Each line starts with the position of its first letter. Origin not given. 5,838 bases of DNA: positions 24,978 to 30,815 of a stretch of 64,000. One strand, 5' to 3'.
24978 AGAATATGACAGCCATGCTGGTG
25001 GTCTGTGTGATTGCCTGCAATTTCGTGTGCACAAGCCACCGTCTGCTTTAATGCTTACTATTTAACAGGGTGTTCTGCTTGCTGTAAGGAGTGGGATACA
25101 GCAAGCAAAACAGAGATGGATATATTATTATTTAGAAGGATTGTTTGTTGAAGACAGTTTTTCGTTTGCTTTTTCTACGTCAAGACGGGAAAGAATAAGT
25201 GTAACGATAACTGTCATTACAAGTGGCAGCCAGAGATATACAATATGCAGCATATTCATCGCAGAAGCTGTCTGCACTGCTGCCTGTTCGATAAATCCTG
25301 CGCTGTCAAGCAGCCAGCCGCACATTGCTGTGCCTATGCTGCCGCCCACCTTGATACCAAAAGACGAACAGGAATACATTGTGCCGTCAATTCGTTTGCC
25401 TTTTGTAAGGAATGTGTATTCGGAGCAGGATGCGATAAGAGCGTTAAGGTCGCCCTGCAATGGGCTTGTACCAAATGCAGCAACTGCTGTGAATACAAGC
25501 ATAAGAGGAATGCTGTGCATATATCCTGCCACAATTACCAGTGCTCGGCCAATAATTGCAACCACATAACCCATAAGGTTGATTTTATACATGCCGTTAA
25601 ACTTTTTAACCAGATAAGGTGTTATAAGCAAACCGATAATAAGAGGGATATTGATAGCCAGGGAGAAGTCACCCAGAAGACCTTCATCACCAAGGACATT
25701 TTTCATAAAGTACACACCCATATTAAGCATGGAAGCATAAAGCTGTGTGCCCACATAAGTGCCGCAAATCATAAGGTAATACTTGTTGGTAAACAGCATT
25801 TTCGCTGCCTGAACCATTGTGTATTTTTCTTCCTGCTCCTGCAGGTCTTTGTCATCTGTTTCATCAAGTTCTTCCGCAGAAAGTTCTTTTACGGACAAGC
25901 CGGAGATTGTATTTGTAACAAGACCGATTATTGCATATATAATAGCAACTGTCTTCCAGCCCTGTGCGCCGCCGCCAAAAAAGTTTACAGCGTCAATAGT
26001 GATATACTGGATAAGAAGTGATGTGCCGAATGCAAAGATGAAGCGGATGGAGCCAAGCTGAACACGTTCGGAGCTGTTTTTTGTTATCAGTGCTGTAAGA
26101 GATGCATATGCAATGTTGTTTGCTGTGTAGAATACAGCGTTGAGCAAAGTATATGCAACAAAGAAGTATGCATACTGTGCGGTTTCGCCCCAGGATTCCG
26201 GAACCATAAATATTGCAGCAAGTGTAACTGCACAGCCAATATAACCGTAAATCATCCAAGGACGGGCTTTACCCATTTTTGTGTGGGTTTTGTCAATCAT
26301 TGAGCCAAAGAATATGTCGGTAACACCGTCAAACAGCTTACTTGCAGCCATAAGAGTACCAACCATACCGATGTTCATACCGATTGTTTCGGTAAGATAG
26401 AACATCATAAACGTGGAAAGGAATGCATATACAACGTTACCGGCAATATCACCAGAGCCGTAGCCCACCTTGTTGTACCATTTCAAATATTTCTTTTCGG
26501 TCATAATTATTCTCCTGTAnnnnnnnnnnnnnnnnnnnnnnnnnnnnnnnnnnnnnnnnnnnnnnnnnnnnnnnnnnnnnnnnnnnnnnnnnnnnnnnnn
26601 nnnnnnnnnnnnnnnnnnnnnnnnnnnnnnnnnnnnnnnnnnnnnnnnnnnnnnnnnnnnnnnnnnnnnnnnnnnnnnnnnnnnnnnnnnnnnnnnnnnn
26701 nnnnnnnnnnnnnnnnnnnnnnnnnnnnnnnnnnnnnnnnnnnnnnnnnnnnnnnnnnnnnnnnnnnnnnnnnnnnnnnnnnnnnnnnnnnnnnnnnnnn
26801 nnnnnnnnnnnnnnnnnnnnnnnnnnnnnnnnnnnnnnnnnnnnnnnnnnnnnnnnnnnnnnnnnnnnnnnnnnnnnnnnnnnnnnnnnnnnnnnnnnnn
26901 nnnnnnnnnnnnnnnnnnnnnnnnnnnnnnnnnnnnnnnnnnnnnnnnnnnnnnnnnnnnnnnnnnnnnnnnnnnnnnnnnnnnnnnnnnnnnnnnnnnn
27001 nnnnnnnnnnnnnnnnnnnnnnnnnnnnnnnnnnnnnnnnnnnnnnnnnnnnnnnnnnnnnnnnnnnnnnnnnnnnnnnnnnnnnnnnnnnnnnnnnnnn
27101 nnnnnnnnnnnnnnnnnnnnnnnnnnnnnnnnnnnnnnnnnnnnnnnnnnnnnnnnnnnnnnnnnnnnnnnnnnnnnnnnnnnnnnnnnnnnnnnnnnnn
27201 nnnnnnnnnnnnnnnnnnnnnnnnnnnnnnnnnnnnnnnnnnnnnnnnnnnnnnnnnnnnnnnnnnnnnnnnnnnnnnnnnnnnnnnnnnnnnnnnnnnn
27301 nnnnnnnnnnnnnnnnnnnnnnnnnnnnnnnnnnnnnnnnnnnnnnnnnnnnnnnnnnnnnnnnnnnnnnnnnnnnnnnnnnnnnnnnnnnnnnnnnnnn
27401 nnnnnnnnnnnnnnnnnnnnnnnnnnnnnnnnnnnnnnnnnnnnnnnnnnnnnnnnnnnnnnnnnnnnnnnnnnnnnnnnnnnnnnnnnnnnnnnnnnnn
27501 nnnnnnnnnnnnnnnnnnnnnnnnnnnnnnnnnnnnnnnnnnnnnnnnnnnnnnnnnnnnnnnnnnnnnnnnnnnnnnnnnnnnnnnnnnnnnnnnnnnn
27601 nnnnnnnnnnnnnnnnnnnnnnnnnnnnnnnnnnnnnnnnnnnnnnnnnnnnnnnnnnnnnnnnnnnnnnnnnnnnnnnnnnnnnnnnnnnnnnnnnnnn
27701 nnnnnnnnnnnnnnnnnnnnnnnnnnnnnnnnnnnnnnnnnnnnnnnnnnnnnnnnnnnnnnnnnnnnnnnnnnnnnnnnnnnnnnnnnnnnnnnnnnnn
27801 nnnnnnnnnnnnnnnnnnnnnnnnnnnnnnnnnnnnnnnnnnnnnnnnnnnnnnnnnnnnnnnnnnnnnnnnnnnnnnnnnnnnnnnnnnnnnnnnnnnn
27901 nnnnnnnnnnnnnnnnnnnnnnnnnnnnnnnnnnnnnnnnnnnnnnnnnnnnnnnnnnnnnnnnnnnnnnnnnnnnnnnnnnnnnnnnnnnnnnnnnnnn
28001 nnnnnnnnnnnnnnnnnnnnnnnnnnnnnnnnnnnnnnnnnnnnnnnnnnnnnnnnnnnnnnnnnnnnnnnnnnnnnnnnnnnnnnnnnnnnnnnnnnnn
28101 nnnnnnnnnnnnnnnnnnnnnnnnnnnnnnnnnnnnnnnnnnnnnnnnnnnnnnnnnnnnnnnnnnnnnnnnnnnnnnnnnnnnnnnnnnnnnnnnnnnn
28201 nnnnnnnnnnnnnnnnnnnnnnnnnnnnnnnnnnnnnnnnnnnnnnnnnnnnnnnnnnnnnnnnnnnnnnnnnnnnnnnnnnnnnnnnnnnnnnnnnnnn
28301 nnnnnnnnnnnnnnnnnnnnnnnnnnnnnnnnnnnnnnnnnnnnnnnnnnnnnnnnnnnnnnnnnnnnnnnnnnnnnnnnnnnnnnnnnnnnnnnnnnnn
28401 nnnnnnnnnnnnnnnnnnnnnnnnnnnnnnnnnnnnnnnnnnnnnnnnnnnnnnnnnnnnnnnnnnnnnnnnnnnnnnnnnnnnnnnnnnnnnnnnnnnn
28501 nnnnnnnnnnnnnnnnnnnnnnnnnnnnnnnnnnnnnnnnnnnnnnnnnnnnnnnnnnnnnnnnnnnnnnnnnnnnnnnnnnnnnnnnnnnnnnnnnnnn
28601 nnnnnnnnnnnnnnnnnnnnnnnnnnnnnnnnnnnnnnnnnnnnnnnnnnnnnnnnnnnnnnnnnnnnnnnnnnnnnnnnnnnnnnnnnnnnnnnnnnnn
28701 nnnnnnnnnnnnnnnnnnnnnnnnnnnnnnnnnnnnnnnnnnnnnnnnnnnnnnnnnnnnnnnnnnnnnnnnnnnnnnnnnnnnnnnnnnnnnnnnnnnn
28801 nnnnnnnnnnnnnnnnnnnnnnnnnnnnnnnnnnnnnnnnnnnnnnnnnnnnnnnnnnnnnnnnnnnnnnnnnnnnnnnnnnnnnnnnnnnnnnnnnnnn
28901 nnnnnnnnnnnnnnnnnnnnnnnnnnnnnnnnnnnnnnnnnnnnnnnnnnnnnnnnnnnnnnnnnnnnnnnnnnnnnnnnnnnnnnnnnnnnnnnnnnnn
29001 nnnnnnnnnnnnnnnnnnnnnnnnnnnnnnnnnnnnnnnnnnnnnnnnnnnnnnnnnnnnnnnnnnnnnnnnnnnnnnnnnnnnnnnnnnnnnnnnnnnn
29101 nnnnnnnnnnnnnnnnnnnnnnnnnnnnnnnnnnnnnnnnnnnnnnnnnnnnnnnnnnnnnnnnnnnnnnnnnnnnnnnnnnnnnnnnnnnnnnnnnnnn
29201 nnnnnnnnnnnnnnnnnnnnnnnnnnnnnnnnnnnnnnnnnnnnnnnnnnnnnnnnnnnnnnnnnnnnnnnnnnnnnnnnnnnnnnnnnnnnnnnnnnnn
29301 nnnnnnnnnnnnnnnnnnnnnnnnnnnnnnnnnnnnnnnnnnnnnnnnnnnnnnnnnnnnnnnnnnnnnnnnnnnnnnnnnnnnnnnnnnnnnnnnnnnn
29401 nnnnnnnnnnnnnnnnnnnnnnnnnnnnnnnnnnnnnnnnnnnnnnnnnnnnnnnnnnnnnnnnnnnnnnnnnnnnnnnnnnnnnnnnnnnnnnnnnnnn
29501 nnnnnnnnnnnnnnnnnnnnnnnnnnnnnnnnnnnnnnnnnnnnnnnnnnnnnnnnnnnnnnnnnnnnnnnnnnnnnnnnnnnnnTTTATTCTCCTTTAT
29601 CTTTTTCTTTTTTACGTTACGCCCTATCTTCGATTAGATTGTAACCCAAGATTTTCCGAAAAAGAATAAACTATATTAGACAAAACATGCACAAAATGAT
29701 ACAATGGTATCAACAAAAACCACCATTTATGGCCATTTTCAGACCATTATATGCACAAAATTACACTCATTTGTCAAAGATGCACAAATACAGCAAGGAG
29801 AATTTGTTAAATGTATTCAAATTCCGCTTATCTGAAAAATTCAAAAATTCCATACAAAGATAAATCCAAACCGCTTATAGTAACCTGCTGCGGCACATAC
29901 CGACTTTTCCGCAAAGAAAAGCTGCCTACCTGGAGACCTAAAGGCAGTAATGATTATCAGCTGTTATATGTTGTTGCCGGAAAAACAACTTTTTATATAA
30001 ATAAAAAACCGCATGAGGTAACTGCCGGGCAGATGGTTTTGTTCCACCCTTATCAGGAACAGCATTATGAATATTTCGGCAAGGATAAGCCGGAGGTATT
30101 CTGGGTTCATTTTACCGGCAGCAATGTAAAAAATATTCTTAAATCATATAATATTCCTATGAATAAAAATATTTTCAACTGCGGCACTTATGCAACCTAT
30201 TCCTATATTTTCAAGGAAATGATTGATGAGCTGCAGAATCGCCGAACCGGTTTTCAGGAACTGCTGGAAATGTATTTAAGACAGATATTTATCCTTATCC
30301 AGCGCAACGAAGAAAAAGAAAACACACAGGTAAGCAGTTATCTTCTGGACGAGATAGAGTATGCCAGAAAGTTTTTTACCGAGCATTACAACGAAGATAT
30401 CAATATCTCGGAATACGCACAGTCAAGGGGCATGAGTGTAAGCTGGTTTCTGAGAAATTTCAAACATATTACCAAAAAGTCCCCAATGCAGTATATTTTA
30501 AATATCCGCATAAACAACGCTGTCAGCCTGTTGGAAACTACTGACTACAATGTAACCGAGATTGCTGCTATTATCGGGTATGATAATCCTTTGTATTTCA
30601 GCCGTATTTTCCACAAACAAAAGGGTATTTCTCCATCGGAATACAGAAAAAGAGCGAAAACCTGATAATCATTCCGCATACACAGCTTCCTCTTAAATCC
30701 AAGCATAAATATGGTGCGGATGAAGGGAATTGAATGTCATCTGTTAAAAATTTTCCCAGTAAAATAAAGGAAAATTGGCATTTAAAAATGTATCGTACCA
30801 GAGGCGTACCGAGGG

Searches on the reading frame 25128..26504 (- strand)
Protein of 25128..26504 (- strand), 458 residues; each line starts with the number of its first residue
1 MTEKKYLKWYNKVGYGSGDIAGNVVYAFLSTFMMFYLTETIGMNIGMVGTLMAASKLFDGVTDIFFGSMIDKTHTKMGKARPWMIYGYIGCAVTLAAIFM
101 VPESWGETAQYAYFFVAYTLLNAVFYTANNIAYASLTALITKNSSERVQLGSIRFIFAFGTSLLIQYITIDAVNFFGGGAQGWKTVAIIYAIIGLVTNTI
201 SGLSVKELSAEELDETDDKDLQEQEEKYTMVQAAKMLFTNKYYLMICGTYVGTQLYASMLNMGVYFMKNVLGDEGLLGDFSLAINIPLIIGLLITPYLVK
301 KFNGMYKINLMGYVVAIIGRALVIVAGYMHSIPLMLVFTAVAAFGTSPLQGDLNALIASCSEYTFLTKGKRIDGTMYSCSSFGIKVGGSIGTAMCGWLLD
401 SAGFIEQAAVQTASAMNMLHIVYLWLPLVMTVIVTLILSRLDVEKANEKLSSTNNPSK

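Call 80: search_protein_families(library=pfam, proteins=[window:25128-26504:-], max_evalue=0.0001)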
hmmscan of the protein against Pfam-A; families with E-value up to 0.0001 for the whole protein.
window:25128-26504:- (458 aa): 1 family
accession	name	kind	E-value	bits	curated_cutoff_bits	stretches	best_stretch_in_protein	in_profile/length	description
PF13347.12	MFS_2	-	8.2e-70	235.9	27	1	14-444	1-426/427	MFS/sugar transport protein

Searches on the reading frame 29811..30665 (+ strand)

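Call 80: search_protein_families(library=pfam, proteins=[window:29811-30665:+], max_evalue=0.0001)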
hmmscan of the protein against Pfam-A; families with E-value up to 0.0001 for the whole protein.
window:29811-30665:+ (284 aa): 3 families
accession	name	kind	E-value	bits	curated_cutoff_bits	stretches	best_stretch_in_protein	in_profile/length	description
PF12833.13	HTH_18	-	4.8e-20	72.1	33.6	1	202-281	1-80/80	Helix-turn-helix domain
PF00165.29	HTH_AraC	-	4.8e-16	58.9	26.6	1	241-280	1-42/42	Bacterial regulatory helix-turn-helix proteins, AraC family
PF02311.25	AraC_binding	-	3.2e-13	50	21.1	1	43-159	18-134/135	AraC-like ligand binding domain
